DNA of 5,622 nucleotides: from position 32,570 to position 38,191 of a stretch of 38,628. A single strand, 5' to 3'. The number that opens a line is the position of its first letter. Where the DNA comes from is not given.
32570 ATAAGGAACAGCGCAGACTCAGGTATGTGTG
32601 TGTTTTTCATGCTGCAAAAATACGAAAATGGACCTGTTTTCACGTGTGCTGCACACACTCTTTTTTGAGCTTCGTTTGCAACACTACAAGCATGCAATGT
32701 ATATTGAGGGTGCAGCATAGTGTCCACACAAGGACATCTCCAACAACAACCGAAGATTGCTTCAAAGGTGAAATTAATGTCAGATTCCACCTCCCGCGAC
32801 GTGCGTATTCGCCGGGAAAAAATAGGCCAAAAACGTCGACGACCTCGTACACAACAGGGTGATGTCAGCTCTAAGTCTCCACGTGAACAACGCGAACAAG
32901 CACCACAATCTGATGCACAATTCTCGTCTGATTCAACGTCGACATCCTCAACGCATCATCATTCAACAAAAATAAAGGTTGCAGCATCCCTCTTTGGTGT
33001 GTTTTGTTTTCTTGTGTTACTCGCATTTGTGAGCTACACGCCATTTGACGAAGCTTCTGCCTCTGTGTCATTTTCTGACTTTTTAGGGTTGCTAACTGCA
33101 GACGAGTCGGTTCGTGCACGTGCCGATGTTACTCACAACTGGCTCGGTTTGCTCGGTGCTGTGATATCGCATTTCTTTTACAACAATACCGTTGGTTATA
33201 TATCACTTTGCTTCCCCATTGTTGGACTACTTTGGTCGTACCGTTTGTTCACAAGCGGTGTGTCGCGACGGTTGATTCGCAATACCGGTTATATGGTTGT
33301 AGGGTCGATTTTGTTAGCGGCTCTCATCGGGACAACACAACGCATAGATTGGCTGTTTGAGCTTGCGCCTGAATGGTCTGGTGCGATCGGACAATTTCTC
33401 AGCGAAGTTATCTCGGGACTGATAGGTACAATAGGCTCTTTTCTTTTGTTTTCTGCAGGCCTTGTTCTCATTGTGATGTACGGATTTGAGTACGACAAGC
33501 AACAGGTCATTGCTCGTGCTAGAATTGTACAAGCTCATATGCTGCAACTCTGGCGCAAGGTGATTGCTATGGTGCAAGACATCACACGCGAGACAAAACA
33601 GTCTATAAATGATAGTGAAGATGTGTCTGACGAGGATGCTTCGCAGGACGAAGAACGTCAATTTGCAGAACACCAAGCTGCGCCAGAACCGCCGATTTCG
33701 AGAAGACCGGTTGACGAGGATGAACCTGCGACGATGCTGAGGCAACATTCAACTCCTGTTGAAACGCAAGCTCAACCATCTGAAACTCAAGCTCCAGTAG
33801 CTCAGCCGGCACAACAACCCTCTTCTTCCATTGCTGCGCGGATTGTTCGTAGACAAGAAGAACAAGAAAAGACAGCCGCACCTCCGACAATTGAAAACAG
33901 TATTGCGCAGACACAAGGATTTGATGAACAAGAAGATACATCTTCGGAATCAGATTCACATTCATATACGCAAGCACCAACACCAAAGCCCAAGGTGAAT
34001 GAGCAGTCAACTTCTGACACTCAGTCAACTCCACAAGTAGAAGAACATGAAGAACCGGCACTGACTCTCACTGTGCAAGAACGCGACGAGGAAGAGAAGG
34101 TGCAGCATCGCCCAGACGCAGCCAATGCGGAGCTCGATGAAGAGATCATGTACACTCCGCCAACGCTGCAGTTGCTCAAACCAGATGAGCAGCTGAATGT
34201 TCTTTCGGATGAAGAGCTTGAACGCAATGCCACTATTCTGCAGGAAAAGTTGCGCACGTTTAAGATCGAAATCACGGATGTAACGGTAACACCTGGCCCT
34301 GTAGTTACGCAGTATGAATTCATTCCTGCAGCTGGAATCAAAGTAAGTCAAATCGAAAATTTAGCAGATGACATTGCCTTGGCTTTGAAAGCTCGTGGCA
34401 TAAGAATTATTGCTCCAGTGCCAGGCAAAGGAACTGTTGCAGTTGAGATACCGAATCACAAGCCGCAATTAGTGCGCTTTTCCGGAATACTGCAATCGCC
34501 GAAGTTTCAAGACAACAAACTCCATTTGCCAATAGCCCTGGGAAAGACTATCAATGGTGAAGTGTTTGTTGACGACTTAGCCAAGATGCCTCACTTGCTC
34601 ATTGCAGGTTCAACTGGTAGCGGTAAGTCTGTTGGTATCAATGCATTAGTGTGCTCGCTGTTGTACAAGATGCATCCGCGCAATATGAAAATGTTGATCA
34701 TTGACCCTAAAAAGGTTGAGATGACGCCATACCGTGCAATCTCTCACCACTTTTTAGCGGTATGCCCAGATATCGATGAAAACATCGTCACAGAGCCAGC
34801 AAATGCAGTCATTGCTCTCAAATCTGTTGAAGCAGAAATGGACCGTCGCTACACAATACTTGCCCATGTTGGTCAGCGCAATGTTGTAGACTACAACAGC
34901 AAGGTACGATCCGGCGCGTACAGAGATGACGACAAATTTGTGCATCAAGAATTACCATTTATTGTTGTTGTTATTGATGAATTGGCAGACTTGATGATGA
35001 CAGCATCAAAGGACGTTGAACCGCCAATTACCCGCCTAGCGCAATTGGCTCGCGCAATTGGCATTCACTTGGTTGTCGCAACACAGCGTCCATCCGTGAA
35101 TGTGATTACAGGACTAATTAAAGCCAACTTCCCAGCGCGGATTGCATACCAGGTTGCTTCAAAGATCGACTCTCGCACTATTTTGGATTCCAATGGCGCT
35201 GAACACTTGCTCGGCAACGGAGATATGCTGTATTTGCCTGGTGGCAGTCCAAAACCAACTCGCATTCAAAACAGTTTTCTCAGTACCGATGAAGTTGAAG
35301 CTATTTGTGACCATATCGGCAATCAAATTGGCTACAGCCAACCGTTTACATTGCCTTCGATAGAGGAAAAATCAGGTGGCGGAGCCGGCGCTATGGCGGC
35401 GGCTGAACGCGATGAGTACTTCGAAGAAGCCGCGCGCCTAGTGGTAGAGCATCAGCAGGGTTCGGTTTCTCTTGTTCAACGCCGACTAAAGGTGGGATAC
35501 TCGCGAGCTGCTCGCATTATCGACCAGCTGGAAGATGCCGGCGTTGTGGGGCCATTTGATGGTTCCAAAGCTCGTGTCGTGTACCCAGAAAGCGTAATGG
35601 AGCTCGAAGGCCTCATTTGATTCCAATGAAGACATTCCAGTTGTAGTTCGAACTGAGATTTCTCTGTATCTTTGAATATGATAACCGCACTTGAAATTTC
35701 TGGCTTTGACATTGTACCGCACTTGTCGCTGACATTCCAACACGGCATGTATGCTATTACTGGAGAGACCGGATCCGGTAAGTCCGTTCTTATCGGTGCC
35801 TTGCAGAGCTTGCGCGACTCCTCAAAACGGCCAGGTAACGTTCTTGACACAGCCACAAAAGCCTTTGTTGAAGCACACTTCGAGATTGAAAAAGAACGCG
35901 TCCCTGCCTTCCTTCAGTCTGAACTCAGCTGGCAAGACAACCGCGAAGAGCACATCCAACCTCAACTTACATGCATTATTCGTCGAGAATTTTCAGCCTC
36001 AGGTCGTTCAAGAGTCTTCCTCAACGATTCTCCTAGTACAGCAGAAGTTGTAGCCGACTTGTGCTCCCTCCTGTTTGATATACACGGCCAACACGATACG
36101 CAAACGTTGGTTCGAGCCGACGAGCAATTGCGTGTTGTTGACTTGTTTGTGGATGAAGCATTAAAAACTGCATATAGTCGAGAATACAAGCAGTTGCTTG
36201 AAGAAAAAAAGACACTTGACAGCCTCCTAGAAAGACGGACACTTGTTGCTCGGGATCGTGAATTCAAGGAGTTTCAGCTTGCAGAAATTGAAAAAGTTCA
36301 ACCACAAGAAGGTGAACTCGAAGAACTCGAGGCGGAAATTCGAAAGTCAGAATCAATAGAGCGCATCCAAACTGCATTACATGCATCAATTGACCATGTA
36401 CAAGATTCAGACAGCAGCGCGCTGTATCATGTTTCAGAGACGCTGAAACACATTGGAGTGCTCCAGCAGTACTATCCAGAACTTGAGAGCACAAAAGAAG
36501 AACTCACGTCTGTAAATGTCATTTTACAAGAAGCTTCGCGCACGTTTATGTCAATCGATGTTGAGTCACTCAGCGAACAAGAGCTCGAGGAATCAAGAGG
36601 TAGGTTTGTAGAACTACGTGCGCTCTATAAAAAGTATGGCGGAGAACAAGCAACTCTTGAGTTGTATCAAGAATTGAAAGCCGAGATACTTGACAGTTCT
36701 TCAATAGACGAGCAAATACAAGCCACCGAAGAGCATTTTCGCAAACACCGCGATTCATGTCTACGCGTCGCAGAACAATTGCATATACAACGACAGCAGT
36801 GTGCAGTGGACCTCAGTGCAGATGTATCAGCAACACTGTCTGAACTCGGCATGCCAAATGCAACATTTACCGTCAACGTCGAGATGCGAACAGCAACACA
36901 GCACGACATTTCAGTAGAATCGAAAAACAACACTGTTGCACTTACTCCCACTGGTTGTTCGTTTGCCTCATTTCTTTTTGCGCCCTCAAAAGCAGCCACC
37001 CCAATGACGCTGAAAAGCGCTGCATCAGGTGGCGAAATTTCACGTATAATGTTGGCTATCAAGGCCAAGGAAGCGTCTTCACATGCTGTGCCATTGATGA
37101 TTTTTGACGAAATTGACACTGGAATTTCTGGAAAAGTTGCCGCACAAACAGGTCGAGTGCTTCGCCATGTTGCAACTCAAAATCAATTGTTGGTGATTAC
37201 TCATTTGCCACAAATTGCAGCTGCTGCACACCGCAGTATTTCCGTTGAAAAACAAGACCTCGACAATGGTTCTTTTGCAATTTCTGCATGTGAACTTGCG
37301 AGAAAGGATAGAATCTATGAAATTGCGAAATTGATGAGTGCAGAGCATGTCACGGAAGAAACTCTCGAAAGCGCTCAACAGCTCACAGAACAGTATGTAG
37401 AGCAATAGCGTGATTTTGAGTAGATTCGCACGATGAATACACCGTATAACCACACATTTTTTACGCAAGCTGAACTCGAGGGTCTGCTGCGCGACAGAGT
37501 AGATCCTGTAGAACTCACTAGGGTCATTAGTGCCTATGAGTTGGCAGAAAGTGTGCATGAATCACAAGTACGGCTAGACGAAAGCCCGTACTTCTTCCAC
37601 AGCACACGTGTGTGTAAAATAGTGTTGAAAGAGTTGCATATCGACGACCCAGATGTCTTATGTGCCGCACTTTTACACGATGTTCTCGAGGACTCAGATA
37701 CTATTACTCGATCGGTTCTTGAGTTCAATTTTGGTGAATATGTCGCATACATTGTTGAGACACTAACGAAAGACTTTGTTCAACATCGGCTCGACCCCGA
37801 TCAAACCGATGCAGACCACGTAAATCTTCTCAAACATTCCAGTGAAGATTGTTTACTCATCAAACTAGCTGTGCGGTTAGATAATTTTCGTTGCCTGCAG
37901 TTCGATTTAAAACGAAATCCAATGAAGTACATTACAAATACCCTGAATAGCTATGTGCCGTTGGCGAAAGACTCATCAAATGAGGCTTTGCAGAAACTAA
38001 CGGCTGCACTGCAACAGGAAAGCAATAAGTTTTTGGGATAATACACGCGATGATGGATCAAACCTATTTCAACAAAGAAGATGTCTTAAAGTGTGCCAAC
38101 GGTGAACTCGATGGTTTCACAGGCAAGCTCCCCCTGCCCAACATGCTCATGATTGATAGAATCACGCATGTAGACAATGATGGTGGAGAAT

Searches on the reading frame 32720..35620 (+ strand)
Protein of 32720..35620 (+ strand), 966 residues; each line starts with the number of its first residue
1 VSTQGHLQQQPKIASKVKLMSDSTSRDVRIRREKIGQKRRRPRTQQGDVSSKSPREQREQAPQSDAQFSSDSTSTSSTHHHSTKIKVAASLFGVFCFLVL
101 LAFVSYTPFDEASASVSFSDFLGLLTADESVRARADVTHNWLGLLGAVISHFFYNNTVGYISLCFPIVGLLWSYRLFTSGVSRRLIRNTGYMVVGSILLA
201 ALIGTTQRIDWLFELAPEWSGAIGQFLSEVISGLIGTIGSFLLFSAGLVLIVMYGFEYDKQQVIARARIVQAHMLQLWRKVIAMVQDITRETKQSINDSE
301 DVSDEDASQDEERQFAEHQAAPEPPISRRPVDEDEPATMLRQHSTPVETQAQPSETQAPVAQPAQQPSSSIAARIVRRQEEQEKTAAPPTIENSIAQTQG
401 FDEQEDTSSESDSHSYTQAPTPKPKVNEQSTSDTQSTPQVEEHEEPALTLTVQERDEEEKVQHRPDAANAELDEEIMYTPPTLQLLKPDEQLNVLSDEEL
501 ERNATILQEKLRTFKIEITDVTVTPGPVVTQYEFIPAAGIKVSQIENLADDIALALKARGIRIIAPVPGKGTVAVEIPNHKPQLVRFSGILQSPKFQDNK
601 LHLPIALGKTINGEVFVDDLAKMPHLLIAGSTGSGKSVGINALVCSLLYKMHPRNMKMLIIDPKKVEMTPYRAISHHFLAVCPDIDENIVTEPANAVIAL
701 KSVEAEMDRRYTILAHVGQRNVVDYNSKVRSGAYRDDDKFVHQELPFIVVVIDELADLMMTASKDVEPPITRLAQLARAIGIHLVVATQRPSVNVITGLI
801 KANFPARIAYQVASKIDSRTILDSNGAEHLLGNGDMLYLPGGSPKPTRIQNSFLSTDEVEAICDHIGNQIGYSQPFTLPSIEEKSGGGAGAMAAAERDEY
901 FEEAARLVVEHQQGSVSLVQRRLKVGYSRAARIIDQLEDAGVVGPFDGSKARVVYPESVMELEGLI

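Call 8: search_protein_families(library=ncbifam, proteins=[window:32720-35620:+])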
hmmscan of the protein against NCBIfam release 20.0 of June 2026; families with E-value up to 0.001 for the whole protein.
window:32720-35620:+ (966 aa): 6 families
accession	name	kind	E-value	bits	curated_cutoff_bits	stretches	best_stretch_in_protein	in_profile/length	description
NF007615.0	PRK10263.1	equivalog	5e-125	418.7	1566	1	346-944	748-1338/1355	DNA translocase FtsK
TIGR03928.1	T7_EssCb_Firm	equivalog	4e-31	107.5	778.4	1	623-832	469-663/1296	type VII secretion protein EssC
TIGR03924.1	T7SS_EccC_a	equivalog_domain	6.2e-25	88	509.15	1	624-856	451-671/673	type VII secretion protein EccCa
NF041214.1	plasmid_TraB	equivalog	1.3e-15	57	800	1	625-823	250-420/639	plasmid transfer protein TraB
TIGR03925.1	T7SS_EccC_b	equivalog_domain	4.2e-14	51.7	346.55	2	525-667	270-405/564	type VII secretion protein EccCb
NF053655.1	CedD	equivalog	0.00022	20.1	600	0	590-662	184-256/527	DNA-translocating ATPase CedD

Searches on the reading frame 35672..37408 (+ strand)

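Call 31: search_protein_families(library=pfam, proteins=[window:35672-37408:+], max_evalue=0.00001)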
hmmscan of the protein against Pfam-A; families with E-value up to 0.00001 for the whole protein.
window:35672-37408:+ (578 aa): 2 families
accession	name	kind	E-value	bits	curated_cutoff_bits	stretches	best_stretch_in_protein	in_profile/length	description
PF02463.25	SMC_N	-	2.3e-15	57.1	40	1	4-528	2-214/220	RecF/RecN/SMC N terminal domain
PF13476.12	AAA_23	-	3e-09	38.2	27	1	7-226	2-196/201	AAA domain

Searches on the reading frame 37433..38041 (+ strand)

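Call 31: search_protein_families(library=pfam, proteins=[window:37433-38041:+], max_evalue=0.00001)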
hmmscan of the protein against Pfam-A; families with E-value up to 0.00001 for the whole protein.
window:37433-38041:+ (202 aa): 1 family
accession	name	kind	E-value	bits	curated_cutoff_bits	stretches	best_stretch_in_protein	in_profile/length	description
PF13328.12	HD_4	-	1.8e-17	63.9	27.2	1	34-179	1-151/156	HD domain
